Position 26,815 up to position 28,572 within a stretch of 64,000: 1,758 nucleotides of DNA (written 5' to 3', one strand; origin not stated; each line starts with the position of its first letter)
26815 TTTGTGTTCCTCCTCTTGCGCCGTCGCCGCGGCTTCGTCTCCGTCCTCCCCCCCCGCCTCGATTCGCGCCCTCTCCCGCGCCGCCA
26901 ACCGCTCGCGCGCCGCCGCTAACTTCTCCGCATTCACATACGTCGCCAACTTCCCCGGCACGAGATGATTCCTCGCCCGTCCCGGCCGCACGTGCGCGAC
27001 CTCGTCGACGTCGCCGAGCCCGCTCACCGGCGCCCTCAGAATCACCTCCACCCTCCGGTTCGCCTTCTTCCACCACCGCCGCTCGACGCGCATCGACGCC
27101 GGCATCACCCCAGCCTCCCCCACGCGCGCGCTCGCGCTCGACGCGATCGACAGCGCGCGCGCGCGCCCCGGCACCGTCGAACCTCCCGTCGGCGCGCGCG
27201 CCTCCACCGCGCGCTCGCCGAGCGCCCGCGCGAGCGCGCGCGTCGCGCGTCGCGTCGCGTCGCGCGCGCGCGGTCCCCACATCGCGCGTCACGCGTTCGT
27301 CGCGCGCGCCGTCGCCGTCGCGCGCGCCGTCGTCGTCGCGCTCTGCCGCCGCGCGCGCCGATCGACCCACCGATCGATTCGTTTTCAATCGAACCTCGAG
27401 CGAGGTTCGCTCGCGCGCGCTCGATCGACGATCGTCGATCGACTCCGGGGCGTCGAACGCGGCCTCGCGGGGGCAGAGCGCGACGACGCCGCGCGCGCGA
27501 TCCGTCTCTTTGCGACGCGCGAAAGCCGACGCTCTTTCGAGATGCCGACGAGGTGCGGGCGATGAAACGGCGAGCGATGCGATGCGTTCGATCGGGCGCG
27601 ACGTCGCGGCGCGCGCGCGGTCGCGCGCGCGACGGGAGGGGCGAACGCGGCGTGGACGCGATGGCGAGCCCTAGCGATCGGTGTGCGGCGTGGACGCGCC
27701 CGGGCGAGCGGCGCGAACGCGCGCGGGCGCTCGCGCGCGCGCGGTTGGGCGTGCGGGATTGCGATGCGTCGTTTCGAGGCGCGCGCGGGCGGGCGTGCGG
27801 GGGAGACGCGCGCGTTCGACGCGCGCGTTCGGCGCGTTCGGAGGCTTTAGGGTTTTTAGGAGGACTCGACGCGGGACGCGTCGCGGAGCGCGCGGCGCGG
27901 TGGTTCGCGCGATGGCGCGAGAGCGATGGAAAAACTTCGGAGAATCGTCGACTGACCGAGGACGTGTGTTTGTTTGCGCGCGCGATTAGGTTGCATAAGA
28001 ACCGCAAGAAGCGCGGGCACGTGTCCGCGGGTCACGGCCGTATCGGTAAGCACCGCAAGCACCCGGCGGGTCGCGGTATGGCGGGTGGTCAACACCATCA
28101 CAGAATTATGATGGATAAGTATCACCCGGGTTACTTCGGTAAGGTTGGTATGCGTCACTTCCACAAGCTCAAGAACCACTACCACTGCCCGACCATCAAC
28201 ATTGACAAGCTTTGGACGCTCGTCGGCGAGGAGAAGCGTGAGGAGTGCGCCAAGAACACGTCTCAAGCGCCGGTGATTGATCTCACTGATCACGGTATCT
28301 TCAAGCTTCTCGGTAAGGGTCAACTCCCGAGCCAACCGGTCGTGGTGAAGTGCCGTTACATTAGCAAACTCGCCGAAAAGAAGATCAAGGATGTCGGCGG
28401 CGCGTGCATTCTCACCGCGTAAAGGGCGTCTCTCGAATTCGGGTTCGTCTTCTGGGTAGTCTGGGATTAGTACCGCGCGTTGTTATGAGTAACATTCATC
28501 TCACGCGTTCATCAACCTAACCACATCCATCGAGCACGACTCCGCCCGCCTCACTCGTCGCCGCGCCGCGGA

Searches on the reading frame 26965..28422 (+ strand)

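Call 30: search_protein_families(library=pfam, proteins=[window:26965-28422:+], max_evalue=0.00001)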
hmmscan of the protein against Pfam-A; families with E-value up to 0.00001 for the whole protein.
window:26965-28422:+ (485 aa): 1 family
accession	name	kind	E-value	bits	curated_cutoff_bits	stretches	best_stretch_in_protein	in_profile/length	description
PF00828.25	Ribosomal_L27A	-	9.8e-15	55.2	21.5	1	410-481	1-71/72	Ribosomal proteins 50S-L15, 50S-L18e, 60S-L27A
